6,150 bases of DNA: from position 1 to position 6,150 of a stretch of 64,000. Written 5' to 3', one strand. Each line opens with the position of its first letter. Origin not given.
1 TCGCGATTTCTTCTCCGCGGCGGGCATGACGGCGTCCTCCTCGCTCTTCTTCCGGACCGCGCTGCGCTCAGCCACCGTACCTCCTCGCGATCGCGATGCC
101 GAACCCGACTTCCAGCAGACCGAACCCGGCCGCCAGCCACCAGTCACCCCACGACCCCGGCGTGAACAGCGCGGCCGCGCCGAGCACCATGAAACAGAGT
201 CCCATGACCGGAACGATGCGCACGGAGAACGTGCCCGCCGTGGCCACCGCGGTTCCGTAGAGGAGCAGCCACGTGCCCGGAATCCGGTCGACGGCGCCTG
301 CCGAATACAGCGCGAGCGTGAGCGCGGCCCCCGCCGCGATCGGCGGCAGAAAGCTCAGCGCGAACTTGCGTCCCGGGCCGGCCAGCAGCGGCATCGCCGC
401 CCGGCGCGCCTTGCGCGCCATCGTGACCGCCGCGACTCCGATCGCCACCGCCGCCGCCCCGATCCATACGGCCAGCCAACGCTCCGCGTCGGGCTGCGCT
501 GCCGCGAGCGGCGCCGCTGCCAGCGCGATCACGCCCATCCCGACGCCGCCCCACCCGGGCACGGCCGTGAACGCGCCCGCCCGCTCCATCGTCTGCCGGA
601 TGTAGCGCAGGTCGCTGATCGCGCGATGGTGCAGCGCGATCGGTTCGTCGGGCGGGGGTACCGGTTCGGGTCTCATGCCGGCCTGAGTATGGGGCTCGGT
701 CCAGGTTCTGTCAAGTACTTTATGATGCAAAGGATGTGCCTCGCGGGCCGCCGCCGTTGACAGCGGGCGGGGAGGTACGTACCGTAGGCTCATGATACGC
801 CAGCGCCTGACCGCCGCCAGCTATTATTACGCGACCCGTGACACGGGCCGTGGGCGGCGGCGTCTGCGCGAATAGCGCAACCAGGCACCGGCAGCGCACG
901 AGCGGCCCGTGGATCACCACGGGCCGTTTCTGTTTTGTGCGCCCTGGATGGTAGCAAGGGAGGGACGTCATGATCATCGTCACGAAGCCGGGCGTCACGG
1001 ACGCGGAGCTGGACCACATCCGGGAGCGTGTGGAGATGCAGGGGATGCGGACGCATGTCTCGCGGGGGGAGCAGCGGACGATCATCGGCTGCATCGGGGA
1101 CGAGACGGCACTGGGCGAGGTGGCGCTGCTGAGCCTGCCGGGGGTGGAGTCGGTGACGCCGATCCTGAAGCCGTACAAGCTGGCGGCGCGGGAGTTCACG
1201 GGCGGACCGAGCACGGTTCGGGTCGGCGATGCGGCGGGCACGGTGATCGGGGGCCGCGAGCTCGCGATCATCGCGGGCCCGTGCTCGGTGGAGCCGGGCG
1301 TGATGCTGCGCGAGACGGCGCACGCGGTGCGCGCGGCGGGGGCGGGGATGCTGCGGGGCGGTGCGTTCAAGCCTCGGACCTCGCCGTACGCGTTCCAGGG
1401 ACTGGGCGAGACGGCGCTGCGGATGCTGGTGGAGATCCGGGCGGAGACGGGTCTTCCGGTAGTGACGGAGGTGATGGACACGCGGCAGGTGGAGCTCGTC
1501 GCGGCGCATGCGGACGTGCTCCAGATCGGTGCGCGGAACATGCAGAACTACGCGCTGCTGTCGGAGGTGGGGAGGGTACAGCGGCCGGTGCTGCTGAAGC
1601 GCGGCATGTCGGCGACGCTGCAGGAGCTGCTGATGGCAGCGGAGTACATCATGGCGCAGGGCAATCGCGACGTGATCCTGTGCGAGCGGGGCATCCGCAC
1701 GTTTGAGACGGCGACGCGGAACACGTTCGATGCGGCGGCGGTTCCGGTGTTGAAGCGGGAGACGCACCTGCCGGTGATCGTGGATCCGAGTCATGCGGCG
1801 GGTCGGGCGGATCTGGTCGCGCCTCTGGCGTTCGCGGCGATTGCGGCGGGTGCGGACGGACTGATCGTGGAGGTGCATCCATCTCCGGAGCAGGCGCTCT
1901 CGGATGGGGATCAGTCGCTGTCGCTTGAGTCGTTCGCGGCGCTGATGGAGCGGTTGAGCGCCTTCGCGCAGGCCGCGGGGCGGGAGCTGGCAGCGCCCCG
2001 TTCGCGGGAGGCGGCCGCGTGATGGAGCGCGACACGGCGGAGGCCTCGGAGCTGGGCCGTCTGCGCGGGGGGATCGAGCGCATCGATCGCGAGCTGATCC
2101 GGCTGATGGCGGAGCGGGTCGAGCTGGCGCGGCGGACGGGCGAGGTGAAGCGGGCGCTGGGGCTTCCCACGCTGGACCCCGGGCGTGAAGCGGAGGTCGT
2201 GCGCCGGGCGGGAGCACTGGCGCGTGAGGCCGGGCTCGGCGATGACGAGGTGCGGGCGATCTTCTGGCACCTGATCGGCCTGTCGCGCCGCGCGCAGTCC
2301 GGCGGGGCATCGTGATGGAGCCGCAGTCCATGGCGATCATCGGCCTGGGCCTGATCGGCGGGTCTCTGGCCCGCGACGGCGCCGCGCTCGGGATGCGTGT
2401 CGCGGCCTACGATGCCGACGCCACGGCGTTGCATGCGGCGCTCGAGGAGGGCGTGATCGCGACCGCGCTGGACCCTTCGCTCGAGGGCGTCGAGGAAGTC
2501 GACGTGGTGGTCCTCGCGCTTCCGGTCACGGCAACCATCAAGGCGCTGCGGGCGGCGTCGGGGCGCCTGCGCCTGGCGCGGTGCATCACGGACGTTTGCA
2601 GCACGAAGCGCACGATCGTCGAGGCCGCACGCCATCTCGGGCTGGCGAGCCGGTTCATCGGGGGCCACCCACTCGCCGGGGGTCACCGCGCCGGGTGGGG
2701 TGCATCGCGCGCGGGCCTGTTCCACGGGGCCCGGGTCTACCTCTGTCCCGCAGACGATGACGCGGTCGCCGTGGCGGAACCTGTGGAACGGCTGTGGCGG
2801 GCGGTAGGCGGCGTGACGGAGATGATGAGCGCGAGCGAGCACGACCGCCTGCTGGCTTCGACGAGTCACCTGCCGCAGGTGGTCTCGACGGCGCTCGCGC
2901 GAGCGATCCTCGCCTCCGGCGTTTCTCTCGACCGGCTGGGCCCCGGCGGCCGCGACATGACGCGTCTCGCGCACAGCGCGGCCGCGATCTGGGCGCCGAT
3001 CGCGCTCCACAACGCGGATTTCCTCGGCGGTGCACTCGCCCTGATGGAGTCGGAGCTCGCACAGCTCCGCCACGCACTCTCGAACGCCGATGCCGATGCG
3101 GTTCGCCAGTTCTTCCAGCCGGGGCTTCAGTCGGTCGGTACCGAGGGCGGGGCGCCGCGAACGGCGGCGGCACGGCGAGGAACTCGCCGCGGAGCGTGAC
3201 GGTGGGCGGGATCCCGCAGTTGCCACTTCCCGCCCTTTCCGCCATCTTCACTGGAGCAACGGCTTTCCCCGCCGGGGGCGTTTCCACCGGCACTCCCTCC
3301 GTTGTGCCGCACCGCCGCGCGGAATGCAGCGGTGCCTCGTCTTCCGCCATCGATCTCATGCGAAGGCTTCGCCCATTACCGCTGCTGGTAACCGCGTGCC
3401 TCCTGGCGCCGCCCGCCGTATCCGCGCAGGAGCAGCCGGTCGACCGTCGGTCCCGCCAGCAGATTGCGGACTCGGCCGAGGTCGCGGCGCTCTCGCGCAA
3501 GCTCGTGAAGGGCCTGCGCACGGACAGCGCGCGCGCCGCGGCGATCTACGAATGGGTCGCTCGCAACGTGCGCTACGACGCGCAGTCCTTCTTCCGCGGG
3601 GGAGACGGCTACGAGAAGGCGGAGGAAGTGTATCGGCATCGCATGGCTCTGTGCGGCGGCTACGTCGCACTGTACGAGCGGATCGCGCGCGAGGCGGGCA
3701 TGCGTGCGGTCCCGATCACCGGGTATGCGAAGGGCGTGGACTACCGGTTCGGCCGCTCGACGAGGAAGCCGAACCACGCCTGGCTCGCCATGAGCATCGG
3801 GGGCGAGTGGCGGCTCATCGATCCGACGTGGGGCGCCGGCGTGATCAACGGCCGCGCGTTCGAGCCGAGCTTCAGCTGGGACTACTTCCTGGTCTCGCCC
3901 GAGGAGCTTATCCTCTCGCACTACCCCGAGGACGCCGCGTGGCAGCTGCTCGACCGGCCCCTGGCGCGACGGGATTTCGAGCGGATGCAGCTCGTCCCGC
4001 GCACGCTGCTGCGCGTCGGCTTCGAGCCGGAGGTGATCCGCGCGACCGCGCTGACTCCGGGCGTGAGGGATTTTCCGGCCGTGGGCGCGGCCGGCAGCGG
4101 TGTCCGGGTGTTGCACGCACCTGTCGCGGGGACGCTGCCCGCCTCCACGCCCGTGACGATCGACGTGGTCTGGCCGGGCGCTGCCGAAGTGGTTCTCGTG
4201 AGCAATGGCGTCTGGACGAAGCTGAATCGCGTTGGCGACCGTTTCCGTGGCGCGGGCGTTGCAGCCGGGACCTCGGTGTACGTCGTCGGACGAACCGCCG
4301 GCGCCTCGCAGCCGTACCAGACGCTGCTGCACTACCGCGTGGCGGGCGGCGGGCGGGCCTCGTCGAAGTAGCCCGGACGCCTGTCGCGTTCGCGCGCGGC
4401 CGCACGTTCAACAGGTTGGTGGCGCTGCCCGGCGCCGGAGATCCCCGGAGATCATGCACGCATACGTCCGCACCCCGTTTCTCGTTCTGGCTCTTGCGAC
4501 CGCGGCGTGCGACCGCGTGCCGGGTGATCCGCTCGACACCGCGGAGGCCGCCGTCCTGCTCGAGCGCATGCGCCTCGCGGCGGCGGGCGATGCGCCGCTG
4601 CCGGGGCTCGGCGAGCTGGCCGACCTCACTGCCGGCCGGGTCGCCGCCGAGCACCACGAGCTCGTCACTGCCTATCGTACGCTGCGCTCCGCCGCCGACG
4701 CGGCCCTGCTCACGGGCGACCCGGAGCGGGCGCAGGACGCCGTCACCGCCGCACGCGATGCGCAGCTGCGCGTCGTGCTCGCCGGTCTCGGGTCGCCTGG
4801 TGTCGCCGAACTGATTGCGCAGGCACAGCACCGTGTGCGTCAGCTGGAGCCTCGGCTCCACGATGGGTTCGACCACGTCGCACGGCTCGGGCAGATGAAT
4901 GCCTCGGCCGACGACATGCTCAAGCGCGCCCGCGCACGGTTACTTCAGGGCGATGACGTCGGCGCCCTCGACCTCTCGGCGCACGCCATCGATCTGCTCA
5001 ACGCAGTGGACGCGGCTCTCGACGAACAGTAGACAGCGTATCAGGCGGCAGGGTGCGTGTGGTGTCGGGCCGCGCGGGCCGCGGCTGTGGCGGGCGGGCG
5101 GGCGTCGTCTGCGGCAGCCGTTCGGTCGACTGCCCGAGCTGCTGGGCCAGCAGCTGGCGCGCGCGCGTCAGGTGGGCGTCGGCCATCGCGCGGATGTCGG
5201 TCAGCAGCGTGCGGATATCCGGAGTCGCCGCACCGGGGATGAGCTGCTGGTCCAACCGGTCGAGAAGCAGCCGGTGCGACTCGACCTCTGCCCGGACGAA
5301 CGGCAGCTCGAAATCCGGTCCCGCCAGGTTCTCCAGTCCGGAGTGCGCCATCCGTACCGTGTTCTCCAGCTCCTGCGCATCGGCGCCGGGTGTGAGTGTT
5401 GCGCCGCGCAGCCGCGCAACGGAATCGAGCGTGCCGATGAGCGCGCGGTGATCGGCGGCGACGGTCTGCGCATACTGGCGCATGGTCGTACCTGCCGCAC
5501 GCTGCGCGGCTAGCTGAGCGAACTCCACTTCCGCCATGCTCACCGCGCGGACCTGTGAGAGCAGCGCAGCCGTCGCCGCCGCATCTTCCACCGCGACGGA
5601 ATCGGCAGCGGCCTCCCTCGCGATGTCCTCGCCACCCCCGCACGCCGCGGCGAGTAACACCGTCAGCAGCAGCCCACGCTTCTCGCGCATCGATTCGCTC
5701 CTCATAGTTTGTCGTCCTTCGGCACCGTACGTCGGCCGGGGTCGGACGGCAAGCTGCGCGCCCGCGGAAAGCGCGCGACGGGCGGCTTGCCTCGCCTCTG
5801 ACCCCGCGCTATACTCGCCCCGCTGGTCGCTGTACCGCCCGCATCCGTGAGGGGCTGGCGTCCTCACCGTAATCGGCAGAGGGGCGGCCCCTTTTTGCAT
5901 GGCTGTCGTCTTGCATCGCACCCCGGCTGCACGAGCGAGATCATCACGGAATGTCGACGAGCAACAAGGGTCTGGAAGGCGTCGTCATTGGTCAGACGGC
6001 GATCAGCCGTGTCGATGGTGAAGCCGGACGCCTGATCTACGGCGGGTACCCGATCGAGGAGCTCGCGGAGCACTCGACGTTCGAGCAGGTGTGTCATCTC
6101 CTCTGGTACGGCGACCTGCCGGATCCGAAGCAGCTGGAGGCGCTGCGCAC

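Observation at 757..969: Tyrosine-codon leader peptide attenuator upstream of aroF-chorismate mutase-tyrA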

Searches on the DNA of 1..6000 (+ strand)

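Call 3: search_rna_families(source=window, start=1, end=6000, threshold=evalue, max_evalue=10)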
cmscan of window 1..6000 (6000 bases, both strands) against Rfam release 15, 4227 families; matches with E-value up to 10: 3.
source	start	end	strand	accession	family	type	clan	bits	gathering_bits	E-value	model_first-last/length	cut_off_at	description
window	5283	5349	-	RF01750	ZMP-ZTP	Cis-reg; riboswitch;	-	21.5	39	2.8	1-86/86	no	ZMP/ZTP riboswitch aptamer (pfl RNA motif)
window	2552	2589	+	RF01340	CRISPR-DR29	Gene; CRISPR;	-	18.8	39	3.3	1-37/37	no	CRISPR RNA direct repeat element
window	4874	4947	+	RF02353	BjrC68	Gene; sRNA;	-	18.3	39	0.34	1-82/82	no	Bradyrhizobiaceae sRNA BjrC68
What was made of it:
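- On T-box leader: No match at E <= 10 in 1-6000 (call 3).
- Closest known: uORFC-13-1 motif upstream of aroF in Acholeplasma. Different: No Rfam match to the window (call 3).
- Closest known: Tyr T-box leaders of Firmicutes. Different: No T-box match was found at E <= 10 (call 3), and the conserved feature here is an ORF.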

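Call 61: build_rna_model(alignment_id=A1, structure=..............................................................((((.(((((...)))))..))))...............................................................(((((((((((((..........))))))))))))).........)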
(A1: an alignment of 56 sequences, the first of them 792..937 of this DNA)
Model R1 built from alignment A1 (56 sequences, 194 columns); structure: as given.
model positions 143; base pairs 22; branch points 1; effective number of sequences 48.29; information 0.59 bits per position. Calibrated on 0.2 Mb of random sequence (short: E-values are rough).
structure used (alignment columns):
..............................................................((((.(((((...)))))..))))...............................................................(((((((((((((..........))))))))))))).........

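Call 62: search_with_rna_model(model_id=R1, sources=[window, L007, L011, L022, L026, L027, L039, L040, L041, L042, L044, L045, L047, L051, L054, L055, L058, L060, L061, L063, L065, L066, L069, L070, L074, L077], max_evalue=1)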
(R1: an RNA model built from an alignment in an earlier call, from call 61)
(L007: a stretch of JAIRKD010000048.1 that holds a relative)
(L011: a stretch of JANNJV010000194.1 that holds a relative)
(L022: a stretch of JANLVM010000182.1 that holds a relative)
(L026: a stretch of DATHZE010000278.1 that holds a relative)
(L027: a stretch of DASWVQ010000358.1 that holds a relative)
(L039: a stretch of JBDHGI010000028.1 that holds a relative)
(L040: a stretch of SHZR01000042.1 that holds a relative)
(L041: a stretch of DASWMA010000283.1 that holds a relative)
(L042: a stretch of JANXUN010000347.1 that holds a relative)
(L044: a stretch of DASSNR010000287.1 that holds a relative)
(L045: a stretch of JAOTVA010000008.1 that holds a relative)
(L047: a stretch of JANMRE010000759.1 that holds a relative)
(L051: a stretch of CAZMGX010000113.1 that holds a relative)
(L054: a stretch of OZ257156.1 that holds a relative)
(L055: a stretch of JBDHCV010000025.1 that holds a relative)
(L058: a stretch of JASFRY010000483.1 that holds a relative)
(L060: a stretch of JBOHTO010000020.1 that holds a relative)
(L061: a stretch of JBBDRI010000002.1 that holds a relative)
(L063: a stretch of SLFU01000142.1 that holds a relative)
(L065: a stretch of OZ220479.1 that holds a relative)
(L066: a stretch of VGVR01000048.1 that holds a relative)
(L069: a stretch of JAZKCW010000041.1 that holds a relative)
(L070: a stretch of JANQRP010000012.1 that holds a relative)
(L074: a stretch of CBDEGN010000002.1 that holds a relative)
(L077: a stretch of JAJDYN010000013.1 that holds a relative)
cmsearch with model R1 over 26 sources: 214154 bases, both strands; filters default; matches with E-value up to 1: 26.
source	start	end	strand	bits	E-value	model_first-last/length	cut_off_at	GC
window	792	935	+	96.2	4.7e-18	1-143/143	no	0.67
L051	2804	2946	+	72.4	3.9e-13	1-143/143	no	0.64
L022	940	1081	+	71.5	5.9e-13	1-143/143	no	0.65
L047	2806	2947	+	71.1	6.9e-13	1-143/143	no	0.65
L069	2812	2948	+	67.2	4.6e-12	1-143/143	no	0.67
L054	2808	2948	+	63.9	2.1e-11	1-143/143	no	0.62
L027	1609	1751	+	62.8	3.6e-11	1-143/143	no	0.69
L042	2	116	+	58.2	3.2e-10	27-143/143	no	0.57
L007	974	1109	+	50.9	1e-08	1-143/143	no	0.65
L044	2802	2954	+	49.4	2.1e-08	1-143/143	no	0.59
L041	1724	1871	+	45.2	1.5e-07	1-143/143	no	0.65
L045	2848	2958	+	28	0.00054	34-143/143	no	0.63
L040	1820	1884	+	24.3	0.0031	65-137/143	no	0.72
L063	658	766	+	23.2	0.0052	39-142/143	no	0.61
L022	1046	1076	-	22.8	0.0062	106-137/143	no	0.77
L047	2912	2942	-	22.8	0.0062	106-137/143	no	0.77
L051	2910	2941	-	22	0.009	106-137/143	no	0.78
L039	376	444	+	21.5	0.012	1-143/143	no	0.62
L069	2914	2941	-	19.7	0.027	108-136/143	no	0.79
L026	1093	1160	+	19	0.038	73-137/143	no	0.69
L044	2921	2944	-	16.5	0.12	111-133/143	no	0.75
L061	2785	2949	+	15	0.25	1-143/143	no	0.59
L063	734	758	-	13.2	0.6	110-134/143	no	0.72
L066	5028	5120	-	12.9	0.69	1-143/143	no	0.74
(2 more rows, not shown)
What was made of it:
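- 792..875 (+): Leader ORF of 27 codons plus stop (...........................), predicted to be translated from a leaderless mRNA starting at or next to A792. Covariance model R1 scores 792-935 at 96 bits (call 62).
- Ten more match covariance model R1 at E <= 1.5e-7 (call 62).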
